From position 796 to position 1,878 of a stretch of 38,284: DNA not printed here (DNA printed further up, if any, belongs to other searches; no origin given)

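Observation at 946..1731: Membrane-tethered DEDDh 3'-5' exonuclease in the prophage accessory (moron) region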

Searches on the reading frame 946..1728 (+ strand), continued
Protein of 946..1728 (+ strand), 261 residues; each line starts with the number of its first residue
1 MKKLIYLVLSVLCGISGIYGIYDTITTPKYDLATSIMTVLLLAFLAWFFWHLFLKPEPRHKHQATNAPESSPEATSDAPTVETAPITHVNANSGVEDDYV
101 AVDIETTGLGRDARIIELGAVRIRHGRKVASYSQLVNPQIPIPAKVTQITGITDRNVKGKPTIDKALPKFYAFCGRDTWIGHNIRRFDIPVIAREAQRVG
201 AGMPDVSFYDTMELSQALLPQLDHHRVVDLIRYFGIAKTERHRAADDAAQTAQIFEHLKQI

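Call 26: find_related_loci(query=window:946-1728:+, collection=genome_contigs, flank=6000)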
Query window:946-1728:+ (261 aa) in genome_contigs; peptide patterns used: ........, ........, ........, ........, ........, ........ (x = any residue, [..] = any of these).
305 stretches matched a pattern; 12 encode a relative of the query (tblastn E <= 1e-3); 12 distinct loci.
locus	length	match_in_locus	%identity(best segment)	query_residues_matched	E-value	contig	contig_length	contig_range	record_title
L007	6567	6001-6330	97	152-261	9e-71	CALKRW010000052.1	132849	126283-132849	MAG TPA_asm: uncultured Porphyromonadaceae bacterium isolate ERR1995254_bin.95_CONCOCT_v1.1_MAG genome assembly, contig:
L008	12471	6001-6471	38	99-255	2e-32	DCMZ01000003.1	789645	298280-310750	MAG TPA_asm: Bdellovibrionaceae bacterium UBA1609 UBA1609_contig_2549, whole genome shotgun sequence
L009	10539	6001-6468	34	99-255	1e-26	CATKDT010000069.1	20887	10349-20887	MAG: uncultured Clostridia bacterium isolate iMGMC-981_1678881706 genome assembly, contig: MegahitA5_26233, whole genome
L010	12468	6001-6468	34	99-255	3e-26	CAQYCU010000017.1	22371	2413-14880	MAG TPA_asm: uncultured Clostridia bacterium isolate MGBC129337 genome assembly, contig: MGBC129337.17, whole genome sho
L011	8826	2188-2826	31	48-258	7e-24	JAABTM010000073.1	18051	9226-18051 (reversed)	MAG: Desulfobacteraceae bacterium isolate S23.Bin075 Scaffold_1983, whole genome shotgun sequence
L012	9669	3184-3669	36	96-255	3e-23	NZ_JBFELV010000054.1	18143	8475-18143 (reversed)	MAG: Desulfosarcina sp. isolate Mix_mud02.2020.12.6 k141_1056514_length_18143_cov_9.0000, whole genome shotgun sequence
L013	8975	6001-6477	36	99-255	8e-23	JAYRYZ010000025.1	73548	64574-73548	MAG: Rhodocyclaceae bacterium isolate EBPR_s472bin.19 NODE_259_length_73548_cov_3.056973, whole genome shotgun sequence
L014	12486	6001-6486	35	96-255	8e-22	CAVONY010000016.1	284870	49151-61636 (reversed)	MAG: uncultured delta proteobacterium isolate MFD09964.bin.1.222 genome assembly, contig: contig_27769, whole genome sho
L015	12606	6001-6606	33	56-255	2e-21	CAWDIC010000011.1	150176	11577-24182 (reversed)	MAG: uncultured delta proteobacterium isolate MFD03804.bin.2.20 genome assembly, contig: contig_59260, whole genome shot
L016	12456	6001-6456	37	99-248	2e-20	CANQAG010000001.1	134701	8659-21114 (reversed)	MAG: uncultured Bacilli bacterium isolate Lapin-002__bin95 genome assembly, contig: Lapin-002__NODE_118_length_134701_co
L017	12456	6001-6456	37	99-248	2e-20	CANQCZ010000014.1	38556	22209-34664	MAG: uncultured Bacilli bacterium isolate Lapin-005__bin97 genome assembly, contig: Lapin-005__NODE_1355_length_38556_co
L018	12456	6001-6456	36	99-248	1e-19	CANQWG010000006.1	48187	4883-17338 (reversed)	MAG: uncultured Bacilli bacterium isolate Lapin-012__bin92 genome assembly, contig: Lapin-012__NODE_1299_length_48187_co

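Call 27: find_related_loci(query=window:946-1728:+, collection=viral_contigs, flank=6000)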
Query window:946-1728:+ (261 aa) in viral_contigs; peptide patterns used: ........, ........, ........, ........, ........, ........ (x = any residue, [..] = any of these).
118 stretches matched a pattern; 89 encode a relative of the query (tblastn E <= 1e-3); the best 80 are kept; 77 distinct loci.
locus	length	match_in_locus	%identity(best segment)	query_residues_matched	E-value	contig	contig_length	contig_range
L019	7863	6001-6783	100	1-261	1e-178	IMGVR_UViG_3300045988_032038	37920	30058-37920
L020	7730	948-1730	100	1-261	1e-178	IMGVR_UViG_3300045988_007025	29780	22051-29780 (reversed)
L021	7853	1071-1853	100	1-261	5e-178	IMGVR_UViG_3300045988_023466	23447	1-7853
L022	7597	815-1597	100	1-261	1e-177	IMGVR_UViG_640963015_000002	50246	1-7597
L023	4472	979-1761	97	1-261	3e-178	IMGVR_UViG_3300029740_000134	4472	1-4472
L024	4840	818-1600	95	1-261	5e-175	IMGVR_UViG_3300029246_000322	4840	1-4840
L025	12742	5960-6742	95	1-261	2e-169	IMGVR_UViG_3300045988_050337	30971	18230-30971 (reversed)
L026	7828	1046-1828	95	1-261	5e-162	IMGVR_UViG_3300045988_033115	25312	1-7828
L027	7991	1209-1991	93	1-261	5e-159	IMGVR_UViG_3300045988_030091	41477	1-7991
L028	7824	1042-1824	93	1-261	3e-159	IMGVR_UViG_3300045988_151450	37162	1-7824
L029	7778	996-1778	88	1-261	9e-159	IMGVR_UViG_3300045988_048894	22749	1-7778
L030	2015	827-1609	91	1-261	1e-167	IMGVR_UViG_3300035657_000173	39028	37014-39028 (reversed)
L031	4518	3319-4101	91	1-261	4e-159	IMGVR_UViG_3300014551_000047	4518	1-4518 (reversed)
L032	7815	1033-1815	95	1-261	8e-156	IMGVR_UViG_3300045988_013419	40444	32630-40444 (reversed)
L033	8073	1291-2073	91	1-261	4e-155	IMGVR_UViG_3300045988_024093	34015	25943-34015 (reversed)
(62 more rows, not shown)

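Call 32: search_protein_representatives(protein=window:946-1728:+)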
Query: 261 residues. Proteins with E-value up to 0.001 (for the whole library): 27317; up to 1e-10: 11205; up to 1e-30: 48. The best 150 are listed.
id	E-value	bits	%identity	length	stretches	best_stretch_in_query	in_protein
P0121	1.1e-119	414.8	92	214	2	163-261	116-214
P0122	2.2e-116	404.0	90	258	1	1-202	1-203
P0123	3.7e-114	396.8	84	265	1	1-209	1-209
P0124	1.9e-99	348.6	70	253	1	5-261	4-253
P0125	2.5e-68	246.6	89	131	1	1-131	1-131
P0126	5.2e-61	222.6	69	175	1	1-159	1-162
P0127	3.5e-57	210.1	50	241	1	2-259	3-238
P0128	6.5e-55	202.6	95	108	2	1-75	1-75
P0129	1.9e-49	184.8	48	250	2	81-259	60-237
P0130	3.0e-48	180.8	57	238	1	94-260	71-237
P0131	4.7e-44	167.1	39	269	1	2-259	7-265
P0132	1.5e-43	165.4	34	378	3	98-254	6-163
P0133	2.2e-43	164.9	30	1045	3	99-254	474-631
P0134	2.3e-42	161.5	33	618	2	93-251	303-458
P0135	2.7e-41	158.0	90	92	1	1-86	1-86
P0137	5.0e-38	147.3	37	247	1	3-260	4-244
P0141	1.7e-37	145.6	40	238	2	88-259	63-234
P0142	2.0e-36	142.1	45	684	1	90-259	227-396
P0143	3.3e-36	141.3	46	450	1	92-259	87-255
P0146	2.2e-34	135.4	37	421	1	9-258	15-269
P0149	6.1e-34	133.9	42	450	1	78-260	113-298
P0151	4.4e-33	131.1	37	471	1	62-258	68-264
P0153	9.0e-33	130.1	45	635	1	86-260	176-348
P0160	6.7e-32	127.2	36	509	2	99-256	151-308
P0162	1.9e-31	125.7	33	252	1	35-259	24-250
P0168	7.8e-31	123.8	36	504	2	97-258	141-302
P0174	3.1e-30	121.8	39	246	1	2-200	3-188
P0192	5.1e-29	117.8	38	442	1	93-256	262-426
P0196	7.0e-29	117.4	40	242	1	86-260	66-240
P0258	5.2e-27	111.2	39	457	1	97-259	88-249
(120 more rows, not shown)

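Call 34: list_cluster_members(proteins=[P0127, P0129, P0130, P0131, P0137, P0141, P0146, P0162, P0174, P0196])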
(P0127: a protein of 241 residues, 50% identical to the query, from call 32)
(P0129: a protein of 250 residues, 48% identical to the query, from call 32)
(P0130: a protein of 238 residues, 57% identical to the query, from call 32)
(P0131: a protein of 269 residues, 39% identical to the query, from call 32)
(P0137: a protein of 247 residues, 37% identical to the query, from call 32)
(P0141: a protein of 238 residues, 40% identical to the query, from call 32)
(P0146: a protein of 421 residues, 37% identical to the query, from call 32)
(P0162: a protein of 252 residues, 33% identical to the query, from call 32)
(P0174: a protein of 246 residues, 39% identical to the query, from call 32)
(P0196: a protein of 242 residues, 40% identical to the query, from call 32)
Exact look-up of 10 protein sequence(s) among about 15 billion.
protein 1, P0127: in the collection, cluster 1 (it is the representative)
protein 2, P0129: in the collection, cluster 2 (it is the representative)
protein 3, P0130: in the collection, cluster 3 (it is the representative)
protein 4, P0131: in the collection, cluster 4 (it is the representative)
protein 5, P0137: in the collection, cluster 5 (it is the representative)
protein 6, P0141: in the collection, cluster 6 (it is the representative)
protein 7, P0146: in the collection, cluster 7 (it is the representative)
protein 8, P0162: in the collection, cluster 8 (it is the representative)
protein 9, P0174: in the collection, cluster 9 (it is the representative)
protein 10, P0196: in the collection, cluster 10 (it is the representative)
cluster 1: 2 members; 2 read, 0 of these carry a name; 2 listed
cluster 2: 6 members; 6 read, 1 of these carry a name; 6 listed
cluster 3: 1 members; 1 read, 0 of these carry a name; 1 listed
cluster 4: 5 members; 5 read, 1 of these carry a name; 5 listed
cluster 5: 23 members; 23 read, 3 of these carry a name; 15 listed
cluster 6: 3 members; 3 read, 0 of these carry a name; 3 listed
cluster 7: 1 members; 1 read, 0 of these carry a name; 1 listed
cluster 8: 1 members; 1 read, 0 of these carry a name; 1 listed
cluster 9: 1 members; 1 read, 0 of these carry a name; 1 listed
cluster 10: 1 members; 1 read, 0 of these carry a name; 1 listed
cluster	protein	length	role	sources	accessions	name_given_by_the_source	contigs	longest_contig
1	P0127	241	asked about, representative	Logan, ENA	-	-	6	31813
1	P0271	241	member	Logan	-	-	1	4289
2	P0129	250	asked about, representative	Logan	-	-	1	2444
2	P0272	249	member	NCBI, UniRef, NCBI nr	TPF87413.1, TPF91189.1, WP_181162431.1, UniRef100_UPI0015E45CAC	hypothetical protein BW13_00735 [Bifidobacterium sp. UTCIF-37] | 3'-5' exonuclease n=1 Tax=unclassified Bifidobacterium TaxID=2608897 RepID=UPI0015E45CAC | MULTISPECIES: 3'-5' exonuclease [unclassified Bifidobacterium]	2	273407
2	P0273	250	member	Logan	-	-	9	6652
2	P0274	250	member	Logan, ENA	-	-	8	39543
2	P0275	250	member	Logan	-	-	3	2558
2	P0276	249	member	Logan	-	-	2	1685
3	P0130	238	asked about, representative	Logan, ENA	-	-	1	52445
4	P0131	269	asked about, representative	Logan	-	-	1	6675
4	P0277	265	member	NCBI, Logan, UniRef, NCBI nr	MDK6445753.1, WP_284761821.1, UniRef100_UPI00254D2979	3'-5' exonuclease [Alloscardovia omnicolens] | 3'-5' exonuclease n=1 Tax=Alloscardovia omnicolens TaxID=419015 RepID=UPI00254D2979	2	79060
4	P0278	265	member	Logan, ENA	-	-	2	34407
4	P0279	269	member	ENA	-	-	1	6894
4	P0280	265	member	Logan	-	-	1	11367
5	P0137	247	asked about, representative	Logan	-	-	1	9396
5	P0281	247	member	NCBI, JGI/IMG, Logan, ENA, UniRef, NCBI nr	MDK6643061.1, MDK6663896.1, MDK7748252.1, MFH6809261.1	PolC-type DNA polymerase III [Alloscardovia omnicolens] | exonuclease, DNA polymerase III, epsilon subunit family | 3'-5' exonuclease n=1 Tax=Alloscardovia omnicolens TaxID=419015 RepID=UPI0009BA4390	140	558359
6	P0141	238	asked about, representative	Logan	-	-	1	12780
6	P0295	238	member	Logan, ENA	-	-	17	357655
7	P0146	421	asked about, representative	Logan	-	-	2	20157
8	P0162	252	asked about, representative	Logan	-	-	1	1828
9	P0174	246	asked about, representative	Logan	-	-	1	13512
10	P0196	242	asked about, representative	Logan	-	-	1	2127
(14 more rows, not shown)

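Call 35: search_protein_families(library=pfam, proteins=[P0143, P0146, P0149, P0151, P0160, P0168, P0142, P0153, P0192, P0258], max_evalue=0.001)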
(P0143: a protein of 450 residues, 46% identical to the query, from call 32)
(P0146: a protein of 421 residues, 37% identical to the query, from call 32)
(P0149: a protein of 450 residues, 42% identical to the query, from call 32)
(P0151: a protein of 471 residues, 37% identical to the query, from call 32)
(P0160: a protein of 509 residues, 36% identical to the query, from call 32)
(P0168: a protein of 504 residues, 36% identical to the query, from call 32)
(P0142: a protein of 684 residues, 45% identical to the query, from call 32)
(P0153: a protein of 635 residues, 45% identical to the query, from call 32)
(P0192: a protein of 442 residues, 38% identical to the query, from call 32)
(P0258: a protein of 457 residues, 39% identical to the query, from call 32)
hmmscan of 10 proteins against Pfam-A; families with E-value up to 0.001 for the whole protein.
P0143 (450 aa): 3 families
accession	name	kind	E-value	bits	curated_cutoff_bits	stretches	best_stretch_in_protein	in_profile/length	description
PF00929.31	RNase_T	-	8.3e-34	117.9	24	1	95-248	1-161/164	Exonuclease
PF21762.3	DEDDh_C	-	7e-05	23.5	27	1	175-251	110-185/188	DNA polymerase III subunit epsilon-like, C-terminal domain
PF16473.11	Rv2179c-like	-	0.00024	21.3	27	0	94-251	2-173/177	3'-5' exoribonuclease Rv2179c-like domain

P0146 (421 aa): 4 families
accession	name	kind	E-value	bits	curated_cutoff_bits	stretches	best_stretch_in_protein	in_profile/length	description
PF00929.31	RNase_T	-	4.5e-31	109.1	24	1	112-265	1-163/164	Exonuclease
PF16473.11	Rv2179c-like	-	2.2e-09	37.7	27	1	111-268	2-175/177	3'-5' exoribonuclease Rv2179c-like domain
PF21762.3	DEDDh_C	-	3.3e-05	24.6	27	1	191-267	110-186/188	DNA polymerase III subunit epsilon-like, C-terminal domain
PF01612.26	DNA_pol_A_exo1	-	0.0008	19.7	23.6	0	108-239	19-121/173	3'-5' exonuclease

P0149 (450 aa): 2 families
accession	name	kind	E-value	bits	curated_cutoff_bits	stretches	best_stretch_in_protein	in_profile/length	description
PF00929.31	RNase_T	-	6.1e-30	105.4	24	1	137-289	1-160/164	Exonuclease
PF16473.11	Rv2179c-like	-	0.00059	20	27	0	136-293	2-173/177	3'-5' exoribonuclease Rv2179c-like domain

P0151 (471 aa): 3 families
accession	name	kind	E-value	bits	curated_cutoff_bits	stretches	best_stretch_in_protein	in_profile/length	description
PF00929.31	RNase_T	-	9.2e-36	124.3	24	1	106-260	1-163/164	Exonuclease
PF21762.3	DEDDh_C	-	0.00032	21.4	27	1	185-258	109-182/188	DNA polymerase III subunit epsilon-like, C-terminal domain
PF22083.2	I-HmuI_NUMOD-like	-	0.00056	19.9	27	0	430-465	10-45/46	DNA endonuclease I-HmuI-like, NUMOD-like domain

P0160 (509 aa): 4 families
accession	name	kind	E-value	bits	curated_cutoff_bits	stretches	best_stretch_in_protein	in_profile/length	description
PF00929.31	RNase_T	-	2.5e-35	122.9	24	1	152-304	1-161/164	Exonuclease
PF01612.26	DNA_pol_A_exo1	-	7.8e-05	23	23.6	1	151-286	22-127/173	3'-5' exonuclease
PF22083.2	I-HmuI_NUMOD-like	-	0.00019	21.4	27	1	470-504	10-44/46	DNA endonuclease I-HmuI-like, NUMOD-like domain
PF13432.12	TPR_16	-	0.00026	21.8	32.7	1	338-390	3-55/65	Tetratricopeptide repeat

P0168 (504 aa): 3 families
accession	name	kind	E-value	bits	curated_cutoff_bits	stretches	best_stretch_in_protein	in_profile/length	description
PF00929.31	RNase_T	-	6.2e-42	144.4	24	1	144-296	1-161/164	Exonuclease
PF01612.26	DNA_pol_A_exo1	-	1.6e-05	25.3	23.6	1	142-278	21-127/173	3'-5' exonuclease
PF13590.11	DUF4136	-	0.0007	20.5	32.8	0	290-412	30-142/152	Domain of unknown function (DUF4136)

P0142 (684 aa): 1 family
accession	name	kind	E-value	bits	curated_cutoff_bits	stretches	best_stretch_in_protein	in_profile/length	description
PF00929.31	RNase_T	-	1.9e-36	126.5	24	1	237-392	1-164/164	Exonuclease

P0153 (635 aa): 3 families
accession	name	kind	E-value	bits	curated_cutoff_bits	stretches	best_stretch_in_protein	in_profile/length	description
PF00929.31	RNase_T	-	7.6e-37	127.8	24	1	188-343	1-164/164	Exonuclease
PF14020.11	DUF4236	-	1.3e-15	58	27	1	4-58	2-55/55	Protein of unknown function (DUF4236)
PF01612.26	DNA_pol_A_exo1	-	0.00045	20.5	23.6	0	262-322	71-127/173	3'-5' exonuclease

P0192 (442 aa): 3 families
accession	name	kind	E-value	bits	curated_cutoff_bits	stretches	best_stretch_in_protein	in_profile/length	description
PF00929.31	RNase_T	-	2.1e-27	97.1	24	1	270-422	2-161/164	Exonuclease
PF13482.12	RNase_H_2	-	1.4e-06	28.8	22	1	271-414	3-123/165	RNase_H superfamily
PF03104.25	DNA_pol_B_exo1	-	7.2e-05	22.7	23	1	271-393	69-204/242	DNA polymerase family B, exonuclease domain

P0258 (457 aa): 2 families
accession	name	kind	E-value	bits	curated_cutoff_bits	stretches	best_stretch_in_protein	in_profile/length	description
PF00929.31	RNase_T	-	4.7e-38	131.8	24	1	91-245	1-164/164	Exonuclease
PF21762.3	DEDDh_C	-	0.00013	22.6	27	1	165-244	104-184/188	DNA polymerase III subunit epsilon-like, C-terminal domain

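Call 36: find_encoding_contigs(protein=P0281, flank=8000, max_places=4)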
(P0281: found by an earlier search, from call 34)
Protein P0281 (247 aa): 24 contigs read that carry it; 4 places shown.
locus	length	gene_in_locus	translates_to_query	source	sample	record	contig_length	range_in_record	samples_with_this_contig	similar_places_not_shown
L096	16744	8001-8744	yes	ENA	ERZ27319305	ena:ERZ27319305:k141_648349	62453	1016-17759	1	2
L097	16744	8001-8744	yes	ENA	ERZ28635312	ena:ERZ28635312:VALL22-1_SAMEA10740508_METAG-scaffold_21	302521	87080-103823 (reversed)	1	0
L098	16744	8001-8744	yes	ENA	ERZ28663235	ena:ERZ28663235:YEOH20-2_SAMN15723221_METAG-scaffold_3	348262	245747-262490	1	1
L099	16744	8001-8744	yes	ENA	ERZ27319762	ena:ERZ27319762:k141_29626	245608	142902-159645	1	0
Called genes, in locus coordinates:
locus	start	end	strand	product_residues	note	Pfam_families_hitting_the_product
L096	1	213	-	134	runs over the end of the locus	PF01741:MscL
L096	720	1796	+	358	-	PF13749:HATPase_c_4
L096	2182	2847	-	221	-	-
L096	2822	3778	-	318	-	PF00535:Glycos_transf_2, PF10111:Glyco_tranf_2_2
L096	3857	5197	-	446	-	PF09314:DUF1972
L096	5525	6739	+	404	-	PF13102:Phage_int_SAM_5 (faint), PF14659:Phage_int_SAM_3, PF22022:Phage_int_M (weak), PF00589:Phage_integrase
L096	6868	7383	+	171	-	PF13274:SocA_Panacea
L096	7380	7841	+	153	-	PF02661:Fic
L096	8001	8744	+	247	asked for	PF00929:RNase_T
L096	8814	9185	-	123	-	-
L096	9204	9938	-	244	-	PF12686:DUF3800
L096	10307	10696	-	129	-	PF06114:Peptidase_M78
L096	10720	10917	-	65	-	-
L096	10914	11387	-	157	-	-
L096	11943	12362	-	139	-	-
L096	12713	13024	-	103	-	PF01503:PRA-PH (weak)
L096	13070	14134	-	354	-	-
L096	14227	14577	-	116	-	-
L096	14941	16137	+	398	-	PF15515:MvaI_BcnI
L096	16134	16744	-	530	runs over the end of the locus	PF00145:DNA_methylase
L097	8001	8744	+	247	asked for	PF00929:RNase_T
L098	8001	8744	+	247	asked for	PF00929:RNase_T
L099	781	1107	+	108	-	-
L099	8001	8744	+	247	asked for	PF00929:RNase_T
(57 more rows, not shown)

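Call 37: find_encoding_contigs(protein=P0295, flank=8000, max_places=3)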
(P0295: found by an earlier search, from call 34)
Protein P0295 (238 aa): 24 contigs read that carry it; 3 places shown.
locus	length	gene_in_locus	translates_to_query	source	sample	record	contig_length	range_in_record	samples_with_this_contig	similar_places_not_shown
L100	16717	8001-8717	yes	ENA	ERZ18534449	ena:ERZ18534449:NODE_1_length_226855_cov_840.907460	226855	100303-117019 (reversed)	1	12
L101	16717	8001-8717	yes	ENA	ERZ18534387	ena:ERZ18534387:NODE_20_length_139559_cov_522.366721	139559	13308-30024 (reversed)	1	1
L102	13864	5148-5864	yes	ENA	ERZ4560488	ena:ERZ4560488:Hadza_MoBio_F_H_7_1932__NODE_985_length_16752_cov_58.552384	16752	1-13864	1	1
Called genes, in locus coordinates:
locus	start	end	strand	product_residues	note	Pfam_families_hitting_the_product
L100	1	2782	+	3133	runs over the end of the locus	PF16073:SAT (weak), PF22690:FAS_AT_central, PF08354:Fas1-AflB-like_hel, PF18094:SBS_FAS, PF01575:MaoC_dehydratas, PF00698:Acyl_transf_1, PF00109:ketoacyl-synt, PF02801:Ketoacyl-synt_C, +1 more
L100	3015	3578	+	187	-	PF01648:ACPS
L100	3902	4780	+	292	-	-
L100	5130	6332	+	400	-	PF00589:Phage_integrase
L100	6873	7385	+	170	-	PF13274:SocA_Panacea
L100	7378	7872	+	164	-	PF02661:Fic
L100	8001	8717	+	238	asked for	PF00929:RNase_T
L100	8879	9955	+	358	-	-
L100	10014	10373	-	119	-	-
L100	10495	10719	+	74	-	-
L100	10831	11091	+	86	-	-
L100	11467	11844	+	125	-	-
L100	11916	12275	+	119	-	-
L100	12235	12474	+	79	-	-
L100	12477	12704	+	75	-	-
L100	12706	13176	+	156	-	PF00436:SSB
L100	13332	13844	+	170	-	-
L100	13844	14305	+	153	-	-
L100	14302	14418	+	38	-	-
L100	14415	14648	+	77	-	-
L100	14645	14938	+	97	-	-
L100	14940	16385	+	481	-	PF02195:ParB_N, PF17762:HTH_ParB (weak)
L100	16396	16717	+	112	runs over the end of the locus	-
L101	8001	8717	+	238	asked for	PF00929:RNase_T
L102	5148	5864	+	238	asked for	PF00929:RNase_T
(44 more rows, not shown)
